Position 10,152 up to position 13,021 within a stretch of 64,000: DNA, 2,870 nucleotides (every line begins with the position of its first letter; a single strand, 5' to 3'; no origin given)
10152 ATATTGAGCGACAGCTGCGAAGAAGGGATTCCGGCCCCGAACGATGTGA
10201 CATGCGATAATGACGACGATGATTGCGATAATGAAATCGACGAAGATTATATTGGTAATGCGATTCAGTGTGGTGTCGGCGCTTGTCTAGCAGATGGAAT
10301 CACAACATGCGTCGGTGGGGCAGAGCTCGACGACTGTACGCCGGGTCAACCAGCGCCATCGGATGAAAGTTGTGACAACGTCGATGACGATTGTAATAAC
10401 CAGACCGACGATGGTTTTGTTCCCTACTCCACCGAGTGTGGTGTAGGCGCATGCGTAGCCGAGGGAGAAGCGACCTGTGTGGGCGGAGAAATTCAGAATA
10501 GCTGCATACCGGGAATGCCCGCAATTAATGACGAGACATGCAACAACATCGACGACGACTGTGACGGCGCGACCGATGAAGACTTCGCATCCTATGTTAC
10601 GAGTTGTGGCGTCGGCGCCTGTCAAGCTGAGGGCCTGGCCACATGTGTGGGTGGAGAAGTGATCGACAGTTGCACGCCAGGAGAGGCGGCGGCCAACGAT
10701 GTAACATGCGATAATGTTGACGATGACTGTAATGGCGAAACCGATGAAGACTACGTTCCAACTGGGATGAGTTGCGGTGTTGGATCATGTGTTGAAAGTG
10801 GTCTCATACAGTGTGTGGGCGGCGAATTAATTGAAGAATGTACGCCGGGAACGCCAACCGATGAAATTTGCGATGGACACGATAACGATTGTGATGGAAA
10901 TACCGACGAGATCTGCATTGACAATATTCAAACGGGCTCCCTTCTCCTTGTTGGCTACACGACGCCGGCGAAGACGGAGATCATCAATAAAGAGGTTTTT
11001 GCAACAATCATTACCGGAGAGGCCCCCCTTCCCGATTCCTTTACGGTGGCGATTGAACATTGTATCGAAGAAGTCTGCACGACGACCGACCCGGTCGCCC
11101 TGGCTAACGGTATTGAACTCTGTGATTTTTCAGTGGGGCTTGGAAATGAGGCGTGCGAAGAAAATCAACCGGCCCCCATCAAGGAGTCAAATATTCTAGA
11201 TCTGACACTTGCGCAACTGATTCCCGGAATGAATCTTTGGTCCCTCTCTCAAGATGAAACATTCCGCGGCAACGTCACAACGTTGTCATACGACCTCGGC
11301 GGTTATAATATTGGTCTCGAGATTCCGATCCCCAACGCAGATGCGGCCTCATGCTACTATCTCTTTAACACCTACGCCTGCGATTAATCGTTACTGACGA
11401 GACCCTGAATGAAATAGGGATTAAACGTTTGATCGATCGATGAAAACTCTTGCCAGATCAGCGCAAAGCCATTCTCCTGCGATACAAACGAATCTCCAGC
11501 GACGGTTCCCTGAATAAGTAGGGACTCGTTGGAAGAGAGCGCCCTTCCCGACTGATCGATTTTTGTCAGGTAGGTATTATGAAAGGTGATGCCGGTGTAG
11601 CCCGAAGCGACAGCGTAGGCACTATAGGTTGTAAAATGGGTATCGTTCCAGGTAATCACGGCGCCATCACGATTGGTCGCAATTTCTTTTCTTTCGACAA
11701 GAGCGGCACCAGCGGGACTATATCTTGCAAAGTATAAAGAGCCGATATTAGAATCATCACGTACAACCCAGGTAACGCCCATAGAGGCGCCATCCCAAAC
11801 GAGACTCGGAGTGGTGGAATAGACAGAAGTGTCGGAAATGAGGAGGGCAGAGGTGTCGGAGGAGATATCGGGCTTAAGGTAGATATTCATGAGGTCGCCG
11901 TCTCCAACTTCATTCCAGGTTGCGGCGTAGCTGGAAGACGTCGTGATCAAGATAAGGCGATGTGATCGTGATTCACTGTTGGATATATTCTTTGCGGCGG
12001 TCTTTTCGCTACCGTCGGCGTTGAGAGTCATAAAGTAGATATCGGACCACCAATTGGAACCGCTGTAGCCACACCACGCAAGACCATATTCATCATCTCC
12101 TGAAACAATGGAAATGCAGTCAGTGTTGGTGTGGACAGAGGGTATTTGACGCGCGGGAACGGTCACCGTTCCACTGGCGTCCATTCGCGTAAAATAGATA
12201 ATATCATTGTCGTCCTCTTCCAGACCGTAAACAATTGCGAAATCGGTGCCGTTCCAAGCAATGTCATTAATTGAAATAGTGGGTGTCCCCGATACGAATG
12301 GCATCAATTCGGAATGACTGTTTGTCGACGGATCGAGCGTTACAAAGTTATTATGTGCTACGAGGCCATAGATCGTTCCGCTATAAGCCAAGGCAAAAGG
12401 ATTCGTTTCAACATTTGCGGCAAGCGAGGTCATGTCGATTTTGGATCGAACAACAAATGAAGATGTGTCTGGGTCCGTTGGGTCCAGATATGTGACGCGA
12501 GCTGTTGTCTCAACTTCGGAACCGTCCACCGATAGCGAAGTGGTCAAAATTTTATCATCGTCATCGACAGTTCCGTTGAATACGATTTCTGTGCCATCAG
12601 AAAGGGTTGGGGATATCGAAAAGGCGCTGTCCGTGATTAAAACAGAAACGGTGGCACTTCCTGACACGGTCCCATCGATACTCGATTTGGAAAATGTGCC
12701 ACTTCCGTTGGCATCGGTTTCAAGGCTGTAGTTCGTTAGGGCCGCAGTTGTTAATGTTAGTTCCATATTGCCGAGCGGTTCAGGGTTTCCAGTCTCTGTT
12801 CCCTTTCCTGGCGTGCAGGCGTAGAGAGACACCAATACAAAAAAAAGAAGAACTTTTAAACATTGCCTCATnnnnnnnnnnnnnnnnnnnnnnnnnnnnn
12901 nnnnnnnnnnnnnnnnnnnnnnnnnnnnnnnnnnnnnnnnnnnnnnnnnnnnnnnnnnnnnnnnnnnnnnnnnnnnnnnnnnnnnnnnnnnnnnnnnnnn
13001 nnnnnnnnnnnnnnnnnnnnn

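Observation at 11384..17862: Minus-strand lipoprotein island: TIGR02147-like protein translationally coupled to a beta-propeller-like lipoprotein, plus three more lipoproteins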

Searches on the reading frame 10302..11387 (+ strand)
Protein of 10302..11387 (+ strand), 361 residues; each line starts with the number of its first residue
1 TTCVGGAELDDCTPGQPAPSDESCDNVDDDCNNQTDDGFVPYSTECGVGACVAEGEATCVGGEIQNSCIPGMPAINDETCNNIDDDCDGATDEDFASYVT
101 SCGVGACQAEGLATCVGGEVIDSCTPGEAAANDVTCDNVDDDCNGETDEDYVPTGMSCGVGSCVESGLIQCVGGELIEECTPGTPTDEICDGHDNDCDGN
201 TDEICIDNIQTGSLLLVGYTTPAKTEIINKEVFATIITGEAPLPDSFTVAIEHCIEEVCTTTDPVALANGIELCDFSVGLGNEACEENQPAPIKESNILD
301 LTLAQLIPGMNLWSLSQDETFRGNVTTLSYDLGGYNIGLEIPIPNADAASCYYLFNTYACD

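Call 67: search_protein_families(library=pfam, proteins=[window:10302-11387:+], max_evalue=0.001)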
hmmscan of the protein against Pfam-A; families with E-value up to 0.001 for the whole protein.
window:10302-11387:+ (361 aa): 1 family
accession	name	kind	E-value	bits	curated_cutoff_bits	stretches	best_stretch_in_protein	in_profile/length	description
PF11617.13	Cu-binding_MopE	-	3.2e-08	34.1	27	0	187-203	14-30/30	Putative metal-binding motif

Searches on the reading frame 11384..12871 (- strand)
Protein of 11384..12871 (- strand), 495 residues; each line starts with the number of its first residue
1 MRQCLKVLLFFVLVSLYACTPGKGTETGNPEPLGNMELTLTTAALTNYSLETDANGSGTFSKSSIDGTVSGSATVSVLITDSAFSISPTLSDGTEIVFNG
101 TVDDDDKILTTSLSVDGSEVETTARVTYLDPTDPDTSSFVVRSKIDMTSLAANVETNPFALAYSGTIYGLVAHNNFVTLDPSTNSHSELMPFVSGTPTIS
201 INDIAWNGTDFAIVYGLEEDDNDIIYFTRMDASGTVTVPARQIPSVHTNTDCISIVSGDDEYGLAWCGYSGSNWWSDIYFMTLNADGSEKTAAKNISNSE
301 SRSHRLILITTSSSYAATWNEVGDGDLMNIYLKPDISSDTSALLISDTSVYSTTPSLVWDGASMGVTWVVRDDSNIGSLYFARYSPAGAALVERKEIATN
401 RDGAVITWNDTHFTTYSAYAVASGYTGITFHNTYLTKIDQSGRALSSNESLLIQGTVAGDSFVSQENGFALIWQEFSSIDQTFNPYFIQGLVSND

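Call 3: search_protein_families(library=ncbifam, proteins=[window:11384-12871:-], max_evalue=0.01)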
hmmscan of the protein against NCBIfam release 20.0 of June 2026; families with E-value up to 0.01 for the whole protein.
window:11384-12871:- (495 aa): 0 families

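Call 4: search_protein_families(library=pfam, proteins=[window:11384-12871:-], max_evalue=0.01)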
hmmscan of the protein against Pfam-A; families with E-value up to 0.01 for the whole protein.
window:11384-12871:- (495 aa): 1 family
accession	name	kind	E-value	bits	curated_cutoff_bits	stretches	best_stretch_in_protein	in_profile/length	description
PF24269.1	DUF7467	-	0.0069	17.6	27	0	52-112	14-65/116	Domain of unknown function (DUF7467)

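Call 11: list_cluster_members(proteins=[P0001, window:11384-12871:-, window:17902-19311:+])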
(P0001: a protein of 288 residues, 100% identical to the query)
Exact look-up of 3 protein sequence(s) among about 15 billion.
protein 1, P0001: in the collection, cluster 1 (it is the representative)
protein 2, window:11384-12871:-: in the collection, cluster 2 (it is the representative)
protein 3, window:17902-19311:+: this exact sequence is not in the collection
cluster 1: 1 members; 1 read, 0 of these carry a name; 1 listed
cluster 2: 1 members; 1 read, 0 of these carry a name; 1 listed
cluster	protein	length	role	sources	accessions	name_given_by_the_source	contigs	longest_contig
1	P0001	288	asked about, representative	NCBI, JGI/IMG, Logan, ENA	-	-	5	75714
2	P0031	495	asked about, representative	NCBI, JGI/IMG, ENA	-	-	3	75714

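Call 23: find_homologous_proteins(query=window:11384-12871:-, max_evalue=0.001)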
Query window:11384-12871:- (495 aa): 1 proteins with E <= 0.001 among 8000 candidates.
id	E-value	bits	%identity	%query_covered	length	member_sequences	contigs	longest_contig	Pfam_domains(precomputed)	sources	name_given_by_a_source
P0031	0.0e+0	1090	100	100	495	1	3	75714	-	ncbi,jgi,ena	-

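Call 39: search_protein_representatives(protein=window:11384-12871:-)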
Query: 495 residues. Proteins with E-value up to 0.001 (for the whole library): 888; up to 1e-10: 303; up to 1e-30: 21. The best 150 are listed.
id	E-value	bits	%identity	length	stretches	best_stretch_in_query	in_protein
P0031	0.0e+00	1090.2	100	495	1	1-495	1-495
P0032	1.7e-82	294.4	30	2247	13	202-392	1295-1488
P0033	2.2e-77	277.5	28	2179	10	195-383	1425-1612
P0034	3.7e-71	257.0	30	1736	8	203-391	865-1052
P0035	7.4e-58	213.2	27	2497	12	203-383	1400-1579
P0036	9.2e-58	212.9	30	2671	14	203-391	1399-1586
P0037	9.1e-57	209.6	29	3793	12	200-393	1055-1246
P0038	8.6e-55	203.1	31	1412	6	200-376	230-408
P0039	1.3e-50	189.3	31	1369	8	203-389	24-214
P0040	7.6e-46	173.6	30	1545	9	199-401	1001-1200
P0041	1.8e-44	169.0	31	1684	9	203-388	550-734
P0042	3.6e-44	168.1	29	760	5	203-421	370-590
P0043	5.2e-44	167.5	29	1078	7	203-390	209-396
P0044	6.5e-41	157.3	29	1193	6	203-400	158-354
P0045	7.4e-41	157.1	32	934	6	202-397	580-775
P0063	4.6e-25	105.1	33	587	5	203-421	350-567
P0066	3.4e-24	102.2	27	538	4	203-389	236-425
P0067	3.7e-24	102.1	29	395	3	203-385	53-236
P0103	3.9e-18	82.2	31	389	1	175-464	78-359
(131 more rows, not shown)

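Call 41: search_protein_families(library=pfam, proteins=[P0034, P0038, P0042, P0063, P0067, P0066, P0103], max_evalue=0.001)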
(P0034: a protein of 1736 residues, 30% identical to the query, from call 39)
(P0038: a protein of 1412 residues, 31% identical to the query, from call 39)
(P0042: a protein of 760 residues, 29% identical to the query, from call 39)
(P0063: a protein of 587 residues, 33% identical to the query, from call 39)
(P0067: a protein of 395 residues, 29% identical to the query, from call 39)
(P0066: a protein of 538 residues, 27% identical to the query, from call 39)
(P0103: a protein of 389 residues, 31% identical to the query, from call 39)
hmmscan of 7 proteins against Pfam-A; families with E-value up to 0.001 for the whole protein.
P0034 (1736 aa): 4 families
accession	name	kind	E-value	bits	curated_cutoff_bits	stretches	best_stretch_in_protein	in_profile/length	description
PF11617.13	Cu-binding_MopE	-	2.7e-15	56.8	27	2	1220-1247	3-30/30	Putative metal-binding motif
PF17164.10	DUF5122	-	7.3e-07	29.8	27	0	1083-1102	12-31/36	Domain of unknown function (DUF5122) beta-propeller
PF18357.7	DtxR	-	0.0007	20.3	25.9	0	1402-1420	33-51/79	Diphteria toxin repressor SH3 domain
PF00977.27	His_biosynth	-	0.00093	19.1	23.6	0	528-566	161-199/228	Histidine biosynthesis protein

P0038 (1412 aa): 2 families
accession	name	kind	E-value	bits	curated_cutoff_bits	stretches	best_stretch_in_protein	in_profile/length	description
PF11617.13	Cu-binding_MopE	-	1.7e-34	118.1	27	4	1266-1294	1-29/30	Putative metal-binding motif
PF18357.7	DtxR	-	0.00047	20.8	25.9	0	258-278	33-53/79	Diphteria toxin repressor SH3 domain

P0042 (760 aa): 1 family
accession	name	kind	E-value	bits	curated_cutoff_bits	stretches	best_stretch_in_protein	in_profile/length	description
PF00977.27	His_biosynth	-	0.00013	21.9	23.6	0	121-158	157-195/228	Histidine biosynthesis protein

P0063 (587 aa): 1 family
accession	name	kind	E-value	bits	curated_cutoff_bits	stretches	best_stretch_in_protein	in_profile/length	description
PF11617.13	Cu-binding_MopE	-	0.00064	20.3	27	0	211-227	14-29/30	Putative metal-binding motif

P0067 (395 aa): 1 family
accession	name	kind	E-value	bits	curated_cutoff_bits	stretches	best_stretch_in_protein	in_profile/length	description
PF00977.27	His_biosynth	-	4.9e-05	23.3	23.6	0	174-203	159-188/228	Histidine biosynthesis protein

P0066 (538 aa): 0 families

P0103 (389 aa): 1 family
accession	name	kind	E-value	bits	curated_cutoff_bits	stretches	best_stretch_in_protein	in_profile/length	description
PF17164.10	DUF5122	-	0.00019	22.1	27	0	175-190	16-31/36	Domain of unknown function (DUF5122) beta-propeller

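Call 49: predict_structure(alignment_id=A2)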
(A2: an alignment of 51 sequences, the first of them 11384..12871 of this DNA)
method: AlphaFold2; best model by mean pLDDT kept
length: 495 residues; sequences in the alignment: 51
mean_pLDDT: 79.7   pTM: 0.74
mean pLDDT of the five models: 79.7, 78.4, 77.9, 77.9, 77.9
residues with pLDDT >= 90: 207; 70-90: 138; 50-70: 100; < 50: 50
segments of 3 or more residues with pLDDT < 50: 19-47, 63-72, 125-129
pLDDT, mean of each block of 10 residues (from residue 1): 84 71 44 48 47 56 45 50 63 69 59 69 50 59 87 69 95 92 91 82 92 92 92 96 82 94 94 87 97 92 94 97 88 96 93 95 97 89 98 95 90 88 65 88 80 60 82 86 87 61
secondary structure, 60 per line:
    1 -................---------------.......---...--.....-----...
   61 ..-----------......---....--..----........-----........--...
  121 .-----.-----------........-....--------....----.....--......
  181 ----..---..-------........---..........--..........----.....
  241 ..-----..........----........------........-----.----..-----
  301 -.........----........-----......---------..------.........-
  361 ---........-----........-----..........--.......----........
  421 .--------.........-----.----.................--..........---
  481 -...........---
elements in order: H2-17 E33-39 E48-52 E58-62 E74-79 E83-86 E95-102 E108-115 E118-121 E139-146 H148-151 E160-163 E168-172 E175-180 E199-206 E210-219 E222-231 E236-242 E248-257 E262-269 E276-283 E302-310 E315-322 E328-333 E351-359 E364-371 E377-384 E390-399 E402-408 E413-421 E430-438 E449-465 E468-477 E482-492

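Call 68: search_protein_families(library=padloc, proteins=[window:11384-12871:-], max_evalue=0.01)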
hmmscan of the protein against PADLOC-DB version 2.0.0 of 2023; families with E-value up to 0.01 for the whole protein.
window:11384-12871:- (495 aa): 0 families

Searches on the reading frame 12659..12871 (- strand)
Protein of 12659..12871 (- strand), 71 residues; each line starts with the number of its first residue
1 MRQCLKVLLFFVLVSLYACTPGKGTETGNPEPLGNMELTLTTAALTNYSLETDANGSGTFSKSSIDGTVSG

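Call 27: search_protein_families(library=ncbifam, proteins=[window:12659-12871:-], max_evalue=10)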
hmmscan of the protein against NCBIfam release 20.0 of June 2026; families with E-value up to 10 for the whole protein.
seq(71 aa): 0 families
